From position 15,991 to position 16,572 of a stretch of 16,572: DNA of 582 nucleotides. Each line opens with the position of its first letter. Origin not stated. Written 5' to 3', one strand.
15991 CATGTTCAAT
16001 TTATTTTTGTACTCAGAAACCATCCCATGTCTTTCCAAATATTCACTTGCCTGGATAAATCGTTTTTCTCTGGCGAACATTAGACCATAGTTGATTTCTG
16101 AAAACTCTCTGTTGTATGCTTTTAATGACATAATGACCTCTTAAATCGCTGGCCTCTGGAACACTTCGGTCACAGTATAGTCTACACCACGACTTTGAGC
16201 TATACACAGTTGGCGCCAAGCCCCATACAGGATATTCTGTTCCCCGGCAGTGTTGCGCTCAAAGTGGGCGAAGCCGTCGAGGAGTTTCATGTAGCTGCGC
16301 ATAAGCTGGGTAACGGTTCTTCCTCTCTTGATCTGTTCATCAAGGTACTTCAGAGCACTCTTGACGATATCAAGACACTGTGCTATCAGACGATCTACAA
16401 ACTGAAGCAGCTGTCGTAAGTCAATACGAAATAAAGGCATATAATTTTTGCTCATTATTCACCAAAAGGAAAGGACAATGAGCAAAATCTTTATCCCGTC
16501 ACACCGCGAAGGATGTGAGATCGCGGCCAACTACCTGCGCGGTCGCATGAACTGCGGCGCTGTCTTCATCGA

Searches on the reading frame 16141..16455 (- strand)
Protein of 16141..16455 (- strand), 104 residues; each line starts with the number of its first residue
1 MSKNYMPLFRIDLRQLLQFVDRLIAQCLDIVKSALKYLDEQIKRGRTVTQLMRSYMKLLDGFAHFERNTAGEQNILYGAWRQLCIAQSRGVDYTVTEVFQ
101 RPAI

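Call 50: find_encoding_contigs(protein=window:16141-16455:-, flank=10000, max_places=5)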
Protein window:16141-16455:- (104 aa): no gene with exactly this product is on record in the collection.

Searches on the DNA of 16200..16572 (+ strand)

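Call 42: search_dna_similar(query=window:16200-16572:+, collection=phages, mode=distant, max_rows=12)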
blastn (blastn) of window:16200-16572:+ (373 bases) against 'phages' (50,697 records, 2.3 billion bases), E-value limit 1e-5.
Records with a match: 265; places in all: 457; records where one place covers at least 80% of the query: 0.
Best place of each record, by identity: 95-99% 14; 90-95% 31; 80-90% 40; 60-80% 180.
By first word of the organism name: Salmonella 164; Klebsiella 38; Escherichia 29; Dickeya 19; Shigella 6; Enterobacter 3; Serratia 3; Pseudomonas 1; Enterococcus 1; Yersinia 1.
By host as written in the record: - 33; Salmonella enterica 26; Salmonella enterica subsp. enterica serovar Enteritidis PT1 21; Klebsiella pneumoniae 17; Salmonella enterica subsp. enterica serovar Typhimurium 14; Dickeya solani 11; Escherichia coli O157:H7 11; Salmonella sp. 10; and 69 more.
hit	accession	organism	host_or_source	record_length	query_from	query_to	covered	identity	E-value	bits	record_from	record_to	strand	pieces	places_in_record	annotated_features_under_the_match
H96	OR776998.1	Escherichia phage YX22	Escherichia coli APEC IMT5155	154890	149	373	60%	98.2%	8e-105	385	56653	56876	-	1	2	hypothetical protein (x2)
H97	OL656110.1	Escherichia phage vB_EcoM-RPN242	Escherichia coli strain M242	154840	149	373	60%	97.8%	9e-104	381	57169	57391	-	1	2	hypothetical protein (x2)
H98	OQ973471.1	Escherichia phage AV101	Escherichia coli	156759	149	373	60%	97.8%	3e-103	380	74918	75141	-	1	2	hypothetical protein (x2)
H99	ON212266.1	Enterobacter phage fGh-Ecl02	Enterobacter cloacae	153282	149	373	60%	97.3%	4e-102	377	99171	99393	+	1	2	hypothetical protein (x2)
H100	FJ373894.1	Shigella phage Ag3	Shigella boydii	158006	149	373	60%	96.0%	9e-98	362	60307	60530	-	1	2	orf00103: conserved hypothetical phage protein | orf00104: MobD.6 conserved hypothetical phage protein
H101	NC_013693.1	Shigella phage Ag3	Shigella boydii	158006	149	373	60%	96.0%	9e-98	362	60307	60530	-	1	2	orf00103: hypothetical protein | orf00104: starvation-inducible transcriptional regulator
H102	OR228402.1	Salmonella phage SW16-7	Salmonella enterica subsp. enterica ...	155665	149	373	60%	96.0%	9e-98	362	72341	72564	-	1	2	hypothetical protein (x2)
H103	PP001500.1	Salmonella phage SP-9-14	Salmonella enterica subsp. enterica ...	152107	149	373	60%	96.0%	9e-98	362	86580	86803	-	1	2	hypothetical protein (x2)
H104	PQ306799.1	Salmonella phage vB_CECAV_050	Salmonella enterica subsp. enterica ...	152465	149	373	60%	95.1%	1e-95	354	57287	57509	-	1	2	DNA repair protein | starvation-inducible transcriptional regulator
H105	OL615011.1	Shigella phage vB_SboS_Gloob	Shigella boydii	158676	149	373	60%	95.1%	4e-95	353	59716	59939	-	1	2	putative adenylosuccinate synthase | hypothetical protein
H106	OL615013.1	Shigella phage ChubbyThor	Shigella boydii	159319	149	373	60%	95.1%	4e-95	353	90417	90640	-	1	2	putative adenylosuccinate synthase | hypothetical protein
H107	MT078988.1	Salmonella phage P46FS4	-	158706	149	373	60%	94.7%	5e-94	349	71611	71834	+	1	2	hypothetical protein (x2)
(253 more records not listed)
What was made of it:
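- Window 16348..16572 is inverted relative to all relatives (call 42).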
